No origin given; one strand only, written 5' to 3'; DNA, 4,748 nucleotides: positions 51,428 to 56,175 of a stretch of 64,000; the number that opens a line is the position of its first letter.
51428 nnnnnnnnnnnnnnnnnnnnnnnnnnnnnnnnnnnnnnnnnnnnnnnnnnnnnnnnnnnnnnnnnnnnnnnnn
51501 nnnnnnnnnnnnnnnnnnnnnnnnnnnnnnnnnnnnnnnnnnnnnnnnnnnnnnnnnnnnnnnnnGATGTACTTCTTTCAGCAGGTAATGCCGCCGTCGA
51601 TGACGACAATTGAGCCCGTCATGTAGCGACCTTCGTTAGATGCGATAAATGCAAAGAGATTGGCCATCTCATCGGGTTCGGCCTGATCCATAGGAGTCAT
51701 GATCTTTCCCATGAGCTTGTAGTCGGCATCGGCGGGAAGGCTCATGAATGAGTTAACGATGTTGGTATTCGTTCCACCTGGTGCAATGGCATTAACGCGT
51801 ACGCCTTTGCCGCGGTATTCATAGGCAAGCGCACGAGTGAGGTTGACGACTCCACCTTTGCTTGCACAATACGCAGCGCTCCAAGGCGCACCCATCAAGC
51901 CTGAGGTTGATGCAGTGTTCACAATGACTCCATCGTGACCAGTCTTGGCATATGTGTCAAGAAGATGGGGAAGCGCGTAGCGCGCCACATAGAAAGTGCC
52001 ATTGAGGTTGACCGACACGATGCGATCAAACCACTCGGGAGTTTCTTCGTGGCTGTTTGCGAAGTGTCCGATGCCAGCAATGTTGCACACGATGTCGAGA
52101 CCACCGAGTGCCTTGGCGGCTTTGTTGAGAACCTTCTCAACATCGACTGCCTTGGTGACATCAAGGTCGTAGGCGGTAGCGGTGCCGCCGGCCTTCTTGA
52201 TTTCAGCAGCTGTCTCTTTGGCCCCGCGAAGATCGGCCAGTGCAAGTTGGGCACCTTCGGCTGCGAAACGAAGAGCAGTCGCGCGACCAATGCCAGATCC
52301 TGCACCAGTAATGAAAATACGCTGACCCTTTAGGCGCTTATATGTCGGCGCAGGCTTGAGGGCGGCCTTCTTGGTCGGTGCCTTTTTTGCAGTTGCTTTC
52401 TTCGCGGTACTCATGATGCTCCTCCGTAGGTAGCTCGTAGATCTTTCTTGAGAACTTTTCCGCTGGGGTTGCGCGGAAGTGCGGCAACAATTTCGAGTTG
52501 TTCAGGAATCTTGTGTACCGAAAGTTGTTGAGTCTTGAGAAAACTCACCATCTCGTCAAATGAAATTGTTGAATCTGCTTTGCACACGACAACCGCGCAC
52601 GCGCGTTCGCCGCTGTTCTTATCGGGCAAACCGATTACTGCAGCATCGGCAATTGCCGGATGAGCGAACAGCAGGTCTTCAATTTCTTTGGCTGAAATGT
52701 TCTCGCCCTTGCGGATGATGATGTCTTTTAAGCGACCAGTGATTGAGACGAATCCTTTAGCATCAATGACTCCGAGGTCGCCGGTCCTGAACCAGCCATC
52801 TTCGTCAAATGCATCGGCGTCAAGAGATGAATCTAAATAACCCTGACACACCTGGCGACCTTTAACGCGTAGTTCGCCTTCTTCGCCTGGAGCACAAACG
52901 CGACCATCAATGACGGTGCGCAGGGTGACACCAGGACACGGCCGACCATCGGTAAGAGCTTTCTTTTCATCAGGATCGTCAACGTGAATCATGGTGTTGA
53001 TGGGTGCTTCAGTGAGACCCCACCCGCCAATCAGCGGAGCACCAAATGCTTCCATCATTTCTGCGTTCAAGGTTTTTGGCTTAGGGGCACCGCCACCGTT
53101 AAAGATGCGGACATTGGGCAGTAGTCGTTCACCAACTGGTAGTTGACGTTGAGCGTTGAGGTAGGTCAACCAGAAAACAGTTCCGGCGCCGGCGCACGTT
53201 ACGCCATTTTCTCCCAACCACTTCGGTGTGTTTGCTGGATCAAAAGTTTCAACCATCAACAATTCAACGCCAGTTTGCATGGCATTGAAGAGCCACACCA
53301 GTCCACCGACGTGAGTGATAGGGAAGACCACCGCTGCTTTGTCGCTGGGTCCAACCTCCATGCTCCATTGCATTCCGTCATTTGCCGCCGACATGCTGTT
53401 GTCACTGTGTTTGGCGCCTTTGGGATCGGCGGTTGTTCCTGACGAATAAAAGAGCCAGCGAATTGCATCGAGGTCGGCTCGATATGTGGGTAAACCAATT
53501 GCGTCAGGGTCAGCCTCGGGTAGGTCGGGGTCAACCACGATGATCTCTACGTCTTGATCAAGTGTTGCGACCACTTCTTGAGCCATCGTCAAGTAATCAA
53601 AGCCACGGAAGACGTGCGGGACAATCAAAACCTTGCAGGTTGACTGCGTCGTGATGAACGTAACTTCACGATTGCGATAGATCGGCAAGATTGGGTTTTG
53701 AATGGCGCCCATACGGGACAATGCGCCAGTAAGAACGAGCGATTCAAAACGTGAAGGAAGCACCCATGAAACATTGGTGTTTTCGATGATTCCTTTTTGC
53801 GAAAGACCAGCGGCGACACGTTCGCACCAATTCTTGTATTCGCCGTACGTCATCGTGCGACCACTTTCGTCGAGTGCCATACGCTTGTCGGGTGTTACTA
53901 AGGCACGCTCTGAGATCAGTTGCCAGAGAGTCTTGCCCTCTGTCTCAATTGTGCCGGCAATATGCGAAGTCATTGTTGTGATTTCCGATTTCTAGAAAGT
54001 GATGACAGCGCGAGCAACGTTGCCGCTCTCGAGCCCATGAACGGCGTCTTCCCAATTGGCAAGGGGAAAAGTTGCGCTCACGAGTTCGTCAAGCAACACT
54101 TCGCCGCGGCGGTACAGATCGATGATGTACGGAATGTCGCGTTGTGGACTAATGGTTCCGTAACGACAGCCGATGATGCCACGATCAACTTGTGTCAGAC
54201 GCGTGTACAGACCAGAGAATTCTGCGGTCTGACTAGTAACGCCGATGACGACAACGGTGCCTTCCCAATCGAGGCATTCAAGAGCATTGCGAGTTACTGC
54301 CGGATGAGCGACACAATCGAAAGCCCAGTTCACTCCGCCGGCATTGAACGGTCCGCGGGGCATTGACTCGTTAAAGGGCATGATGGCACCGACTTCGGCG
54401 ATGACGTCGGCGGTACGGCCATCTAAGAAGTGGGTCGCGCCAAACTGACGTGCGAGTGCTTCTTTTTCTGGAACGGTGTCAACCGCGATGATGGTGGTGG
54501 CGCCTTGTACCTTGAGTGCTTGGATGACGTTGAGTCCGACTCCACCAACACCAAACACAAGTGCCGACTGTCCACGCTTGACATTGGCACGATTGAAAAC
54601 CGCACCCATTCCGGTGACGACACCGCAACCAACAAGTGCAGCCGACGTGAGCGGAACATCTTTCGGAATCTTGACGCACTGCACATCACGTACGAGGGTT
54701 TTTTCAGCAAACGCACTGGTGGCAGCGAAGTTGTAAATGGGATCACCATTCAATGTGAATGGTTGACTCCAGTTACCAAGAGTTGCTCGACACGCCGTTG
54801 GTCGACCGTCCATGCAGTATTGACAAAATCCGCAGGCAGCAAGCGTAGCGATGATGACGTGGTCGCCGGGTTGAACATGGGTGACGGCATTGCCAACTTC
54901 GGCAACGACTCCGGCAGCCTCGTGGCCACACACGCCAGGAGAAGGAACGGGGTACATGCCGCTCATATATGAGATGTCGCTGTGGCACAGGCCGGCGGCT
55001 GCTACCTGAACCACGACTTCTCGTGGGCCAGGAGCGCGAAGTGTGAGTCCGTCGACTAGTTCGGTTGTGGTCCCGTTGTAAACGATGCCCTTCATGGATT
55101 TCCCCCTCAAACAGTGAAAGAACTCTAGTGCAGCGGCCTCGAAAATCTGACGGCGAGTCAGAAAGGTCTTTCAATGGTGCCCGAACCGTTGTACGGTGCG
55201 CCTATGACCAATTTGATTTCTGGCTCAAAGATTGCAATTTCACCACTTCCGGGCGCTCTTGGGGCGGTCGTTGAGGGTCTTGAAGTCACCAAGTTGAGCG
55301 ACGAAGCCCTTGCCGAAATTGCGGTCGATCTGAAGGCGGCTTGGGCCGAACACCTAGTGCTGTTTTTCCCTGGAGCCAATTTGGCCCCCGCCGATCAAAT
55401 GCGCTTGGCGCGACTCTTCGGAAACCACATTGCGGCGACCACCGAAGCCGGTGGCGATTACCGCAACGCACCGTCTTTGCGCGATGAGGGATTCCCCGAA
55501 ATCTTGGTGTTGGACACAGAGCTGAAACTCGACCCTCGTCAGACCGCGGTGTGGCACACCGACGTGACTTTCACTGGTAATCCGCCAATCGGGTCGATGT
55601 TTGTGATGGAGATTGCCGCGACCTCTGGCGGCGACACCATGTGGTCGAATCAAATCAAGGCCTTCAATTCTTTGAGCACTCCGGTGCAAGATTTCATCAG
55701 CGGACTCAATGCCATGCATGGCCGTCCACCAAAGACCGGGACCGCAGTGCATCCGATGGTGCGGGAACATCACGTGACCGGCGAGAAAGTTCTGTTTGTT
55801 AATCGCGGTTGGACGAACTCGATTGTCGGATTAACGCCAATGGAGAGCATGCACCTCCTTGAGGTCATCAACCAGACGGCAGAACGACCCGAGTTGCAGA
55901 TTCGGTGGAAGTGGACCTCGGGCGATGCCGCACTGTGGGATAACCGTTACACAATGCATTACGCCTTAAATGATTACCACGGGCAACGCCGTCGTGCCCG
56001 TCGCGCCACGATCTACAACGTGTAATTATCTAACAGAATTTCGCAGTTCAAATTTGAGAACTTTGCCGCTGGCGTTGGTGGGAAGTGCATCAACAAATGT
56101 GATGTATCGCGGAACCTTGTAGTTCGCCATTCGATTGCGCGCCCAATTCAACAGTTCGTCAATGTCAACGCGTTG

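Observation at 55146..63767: Three copies of a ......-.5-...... palindrome, each in a divergent promoter of the catabolic island: a compact local regulon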

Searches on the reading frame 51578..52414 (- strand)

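Call 10: search_protein_families(library=pfam, proteins=[window:51578-52414:-])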
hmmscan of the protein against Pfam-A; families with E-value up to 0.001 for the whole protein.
window:51578-52414:- (278 aa): 5 families
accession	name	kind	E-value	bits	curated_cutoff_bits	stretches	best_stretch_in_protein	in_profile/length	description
PF13561.12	adh_short_C2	-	7.2e-57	193.1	27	1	37-277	1-236/236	Enoyl-(Acyl carrier protein) reductase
PF00106.31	adh_short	-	1.9e-52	178.1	26.6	1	32-222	2-189/195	short chain dehydrogenase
PF08659.16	KR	-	3.8e-10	40.4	22.6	1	34-210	4-173/180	KR domain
PF01370.27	Epimerase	-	1.9e-05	24.6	20.9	1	33-148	1-103/240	NAD dependent epimerase/dehydratase family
PF23441.1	SDR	-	0.00012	22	27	1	133-225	119-204/258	SDR-like rossmann domain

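Call 30: search_protein_families(library=ncbifam, proteins=[window:51578-52414:-], max_evalue=1e-10)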
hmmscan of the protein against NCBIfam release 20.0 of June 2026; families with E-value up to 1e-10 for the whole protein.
window:51578-52414:- (278 aa): 203 families (the best 25 are shown)
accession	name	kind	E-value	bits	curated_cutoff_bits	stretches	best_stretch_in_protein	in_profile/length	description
NF052558.1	MBtsdlDhBudC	equivalog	1.2e-63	215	270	1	29-277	2-242/250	meso-2,3-butanediol dehydrogenase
NF004791.0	PRK06138.1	equivalog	3.9e-63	213.1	312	1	27-277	2-250/252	SDR family oxidoreductase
NF005559.1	PRK07231.1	subfamily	1.1e-57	195.4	215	1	27-277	1-248/249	glucose 1-dehydrogenase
NF004818.0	PRK06172.1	equivalog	1.6e-57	194.8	336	1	26-277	3-251/253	SDR family oxidoreductase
NF004198.0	PRK05653.1-3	equivalog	9e-56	189.1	296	1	26-276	3-246/248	3-oxoacyl-ACP reductase FabG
NF006366.0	PRK08589.1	equivalog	4.1e-53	180.4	386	1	26-276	2-252/272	SDR family oxidoreductase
NF005067.0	PRK06484.1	equivalog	6.5e-53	180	713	1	29-278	8-253/524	short chain dehydrogenase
NF009466.0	PRK12826.1-2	subfamily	1.2e-51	175.5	222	1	30-277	3-245/248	3-oxoacyl-ACP reductase FabG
TIGR03971.1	SDR_subfam_1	subfamily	1.3e-51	175.5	300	1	28-277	1-269/271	mycofactocin-coupled SDR family oxidoreductase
NF005469.0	PRK07063.1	equivalog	1.2e-50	172.5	306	1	26-276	3-254/260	SDR family oxidoreductase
NF006493.1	PRK08936.1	subfamily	2.9e-50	171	420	1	25-277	2-251/261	glucose-1-dehydrogenase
TIGR01830.1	3oxo_ACP_reduc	equivalog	6.6e-50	170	297.75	1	34-276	2-238/239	3-oxoacyl-[acyl-carrier-protein] reductase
NF009093.0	PRK12429.1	subfamily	4.4e-49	167.1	258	1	27-277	2-257/259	3-hydroxybutyrate dehydrogenase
NF005681.0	PRK07478.1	subfamily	3.8e-48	164.1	267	1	26-277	2-250/254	SDR family oxidoreductase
NF004713.0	PRK06057.1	equivalog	5.9e-48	163.6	404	1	25-277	4-250/257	3-oxoacyl-ACP reductase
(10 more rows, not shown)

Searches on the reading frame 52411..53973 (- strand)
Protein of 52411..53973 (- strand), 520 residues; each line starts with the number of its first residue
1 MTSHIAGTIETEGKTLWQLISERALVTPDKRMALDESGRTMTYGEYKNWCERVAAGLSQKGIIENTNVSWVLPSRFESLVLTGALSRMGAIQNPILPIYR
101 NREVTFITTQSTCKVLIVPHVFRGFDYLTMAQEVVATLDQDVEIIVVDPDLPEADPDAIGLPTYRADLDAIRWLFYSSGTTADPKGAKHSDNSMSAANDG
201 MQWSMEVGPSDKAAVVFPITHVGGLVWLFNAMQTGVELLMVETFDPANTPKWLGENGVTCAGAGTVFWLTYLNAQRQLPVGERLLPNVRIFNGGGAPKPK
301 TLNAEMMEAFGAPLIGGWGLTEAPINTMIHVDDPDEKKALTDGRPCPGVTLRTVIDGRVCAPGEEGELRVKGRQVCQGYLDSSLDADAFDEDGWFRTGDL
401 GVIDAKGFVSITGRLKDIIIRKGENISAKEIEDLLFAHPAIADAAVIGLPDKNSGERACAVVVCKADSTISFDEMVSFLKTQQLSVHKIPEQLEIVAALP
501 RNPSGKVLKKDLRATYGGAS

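Call 10: search_protein_families(library=pfam, proteins=[window:52411-53973:-])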
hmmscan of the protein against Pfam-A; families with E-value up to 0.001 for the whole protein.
window:52411-53973:- (520 aa): 2 families
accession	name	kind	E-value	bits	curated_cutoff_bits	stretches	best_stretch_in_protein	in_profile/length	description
PF00501.34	AMP-binding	-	9.3e-56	189.7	29.9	1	22-380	3-384/384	AMP-binding enzyme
PF13193.12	AMP-binding_C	-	3.8e-15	57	24.5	1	430-506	1-76/76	AMP-binding enzyme C-terminal domain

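Call 30: search_protein_families(library=ncbifam, proteins=[window:52411-53973:-], max_evalue=1e-10)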
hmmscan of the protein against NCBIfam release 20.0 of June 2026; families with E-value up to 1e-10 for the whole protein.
window:52411-53973:- (520 aa): 96 families (the best 25 are shown)
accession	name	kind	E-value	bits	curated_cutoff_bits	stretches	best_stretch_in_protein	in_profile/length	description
TIGR03208.1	cyc_hxne_CoA_lg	equivalog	1.1e-103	347.8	792.3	1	38-513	51-537/538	cyclohexanecarboxylate-CoA ligase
NF004837.0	PRK06187.1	subfamily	7.7e-99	331.3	476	1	14-517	8-523/531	long-chain-fatty-acid--CoA ligase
NF004758.0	PRK06087.1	equivalog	1.3e-83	281.3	736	1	15-513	25-532/548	medium-chain fatty-acid--CoA ligase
NF009233.0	PRK12583.1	subfamily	3.8e-71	240.2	832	2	170-514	203-548/558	fatty acid CoA ligase family protein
NF005702.0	PRK07514.1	subfamily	1.1e-68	231.9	558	1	15-517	4-501/506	malonyl-CoA synthase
NF006182.0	PRK08316.1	subfamily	2.4e-68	230.9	663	1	15-517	12-518/523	fatty acyl-CoA synthetase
NF005801.1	PRK07656.1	equivalog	8.8e-68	229.1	657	1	20-513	7-500/500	FadD3 family acyl-CoA ligase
NF005714.0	PRK07529.1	subfamily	5.4e-65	219.9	632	1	169-514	218-574/640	acyl-CoA synthetase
NF004797.0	PRK06145.1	equivalog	2.7e-64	217.4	850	1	21-518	9-497/499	acyl-CoA synthetase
NF002966.0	PRK03640.1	equivalog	4.3e-62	210.3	556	1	20-514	8-478/483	o-succinylbenzoate--CoA ligase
NF004114.0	PRK05605.1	equivalog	7.1e-62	209.5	766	1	165-514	217-567/575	long-chain-fatty-acid--CoA ligase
NF006572.0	PRK09088.1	equivalog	1.2e-61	209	696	1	22-515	9-486/491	acyl-CoA synthetase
NF005858.0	PRK07787.1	subfamily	1.6e-60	204.9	575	1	27-513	13-469/471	acyl-CoA synthetase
NF004511.1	PRK05852.1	equivalog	4.8e-59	200.3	650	1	22-516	7-504/505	FadD7 family fatty acid--CoA ligase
NF005307.0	PRK06839.1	equivalog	5.4e-59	200.1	748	1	20-512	8-489/496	o-succinylbenzoate--CoA ligase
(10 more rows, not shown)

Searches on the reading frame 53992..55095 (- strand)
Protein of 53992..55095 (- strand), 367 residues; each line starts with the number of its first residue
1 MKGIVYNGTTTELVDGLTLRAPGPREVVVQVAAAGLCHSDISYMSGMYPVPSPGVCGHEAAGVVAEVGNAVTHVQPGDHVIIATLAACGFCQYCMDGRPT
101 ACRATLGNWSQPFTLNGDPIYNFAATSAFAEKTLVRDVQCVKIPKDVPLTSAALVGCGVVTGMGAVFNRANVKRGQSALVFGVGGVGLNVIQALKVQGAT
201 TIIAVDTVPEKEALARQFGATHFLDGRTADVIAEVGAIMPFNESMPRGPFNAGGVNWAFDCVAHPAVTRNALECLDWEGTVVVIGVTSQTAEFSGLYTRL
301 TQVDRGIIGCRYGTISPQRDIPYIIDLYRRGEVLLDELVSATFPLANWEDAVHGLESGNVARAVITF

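Call 10: search_protein_families(library=pfam, proteins=[window:53992-55095:-])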
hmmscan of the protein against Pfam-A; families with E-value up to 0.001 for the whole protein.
window:53992-55095:- (367 aa): 4 families
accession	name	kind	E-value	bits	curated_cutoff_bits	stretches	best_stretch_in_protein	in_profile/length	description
PF08240.17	ADH_N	-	1.2e-26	93.4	23.5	1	23-145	1-104/104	Alcohol dehydrogenase GroES-like domain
PF00107.32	ADH_zinc_N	-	4e-23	82.2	31.8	1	185-327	1-126/129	Zinc-binding dehydrogenase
PF13602.12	ADH_zinc_N_2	-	3.2e-06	28.6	27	1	218-359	1-127/134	Zinc-binding dehydrogenase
PF16912.11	Glu_dehyd_C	-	7e-05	22.8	34.9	0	174-309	30-157/211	Glucose dehydrogenase C-terminus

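Call 30: search_protein_families(library=ncbifam, proteins=[window:53992-55095:-], max_evalue=1e-10)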
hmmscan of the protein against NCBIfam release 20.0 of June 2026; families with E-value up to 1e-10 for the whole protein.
window:53992-55095:- (367 aa): 21 families
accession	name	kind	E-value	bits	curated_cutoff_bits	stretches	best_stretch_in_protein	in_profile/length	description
TIGR03989.1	Rxyl_3153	subfamily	3.2e-77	260.3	440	1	8-367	10-370/370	NDMA-dependent alcohol dehydrogenase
TIGR03451.1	mycoS_dep_FDH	equivalog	1.2e-74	251.3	512.9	1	17-366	19-357/358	S-(hydroxymethyl)mycothiol dehydrogenase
TIGR02818.1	adh_III_F_hyde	equivalog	4e-71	240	543.95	1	14-367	16-368/368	S-(hydroxymethyl)glutathione dehydrogenase/class III alcohol dehydrogenase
NF041097.1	keto_inos_dh_IolM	equivalog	2.8e-41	141.5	450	1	6-365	35-387/389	scyllo-inosose 3-dehydrogenase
NF010344.0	PRK13771.1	subfamily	2.8e-35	121.9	349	1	1-294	1-264/334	putative alcohol dehydrogenase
TIGR03366.1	HpnZ_proposed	hypoth_equivalog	2.4e-34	119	328.1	1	25-292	6-260/315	putative phosphonate catabolism associated alcohol dehydrogenase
NF006940.0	PRK09422.1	equivalog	3.5e-31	108.4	344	1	1-292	1-267/338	alcohol dehydrogenase AdhP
NF041172.1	AcrlCoa_red_Thmprot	equivalog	2.1e-30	105.8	500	1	1-358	1-324/334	acryloyl-CoA reductase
NF007489.0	PRK10083.1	equivalog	4.6e-30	104.7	376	1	1-356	1-324/339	Zn-dependent oxidoreductase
TIGR03201.1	dearomat_had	equivalog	5.4e-28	98.1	338.65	1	18-365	17-346/349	6-hydroxycyclohex-1-ene-1-carbonyl-CoA dehydrogenase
TIGR02824.1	quinone_pig3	subfamily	1.4e-26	93.3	296.8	2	116-288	81-241/325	putative NAD(P)H quinone oxidoreductase, PIG3 family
NF007375.0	PRK09880.1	equivalog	1e-25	90.2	469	1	26-294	29-275/344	L-idonate 5-dehydrogenase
NF003808.0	PRK05396.1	equivalog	8.7e-24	84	380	1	22-365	23-338/341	L-threonine 3-dehydrogenase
NF047908.1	AldhRedAhr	equivalog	5.7e-23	81.3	470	1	23-235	27-226/335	NADPH-dependent aldehyde reductase Ahr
TIGR00692.1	tdh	equivalog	3e-22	79.1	458.35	1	19-365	18-338/340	L-threonine 3-dehydrogenase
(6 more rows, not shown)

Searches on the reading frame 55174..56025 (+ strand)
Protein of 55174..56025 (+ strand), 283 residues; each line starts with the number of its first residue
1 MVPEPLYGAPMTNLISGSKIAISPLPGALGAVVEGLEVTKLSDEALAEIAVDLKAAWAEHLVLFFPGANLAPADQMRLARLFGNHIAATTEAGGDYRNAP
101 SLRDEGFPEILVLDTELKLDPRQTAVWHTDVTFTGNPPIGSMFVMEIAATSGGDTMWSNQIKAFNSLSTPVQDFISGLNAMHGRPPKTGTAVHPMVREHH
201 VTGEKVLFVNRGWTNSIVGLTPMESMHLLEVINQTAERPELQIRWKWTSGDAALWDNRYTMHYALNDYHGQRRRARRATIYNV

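Call 10: search_protein_families(library=pfam, proteins=[window:55174-56025:+])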
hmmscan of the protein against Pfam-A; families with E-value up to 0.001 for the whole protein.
window:55174-56025:+ (283 aa): 1 family
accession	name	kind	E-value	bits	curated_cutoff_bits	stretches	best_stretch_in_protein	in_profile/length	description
PF02668.22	TauD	-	1e-47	163.7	27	1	22-279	2-267/267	Taurine catabolism dioxygenase TauD, TfdA family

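Call 30: search_protein_families(library=ncbifam, proteins=[window:55174-56025:+], max_evalue=1e-10)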
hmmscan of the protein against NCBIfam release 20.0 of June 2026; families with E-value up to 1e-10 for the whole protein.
window:55174-56025:+ (283 aa): 3 families
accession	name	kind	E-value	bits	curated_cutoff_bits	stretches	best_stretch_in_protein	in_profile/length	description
NF007104.0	PRK09553.1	equivalog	2e-61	207.6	313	2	190-281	183-274/282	taurine dioxygenase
NF045815.1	Neo-PentlctneFsynPtlD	equivalog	4.4e-21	75.4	550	0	186-277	191-282/301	neopentalenolactone/pentalenolactone F synthase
NF049937.1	CMthFAOxDecarbScoE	equivalog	1e-14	54.3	400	0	187-280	183-283/295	(3R)-3-[(carboxymethyl)amino]fatty acid oxygenase/decarboxylase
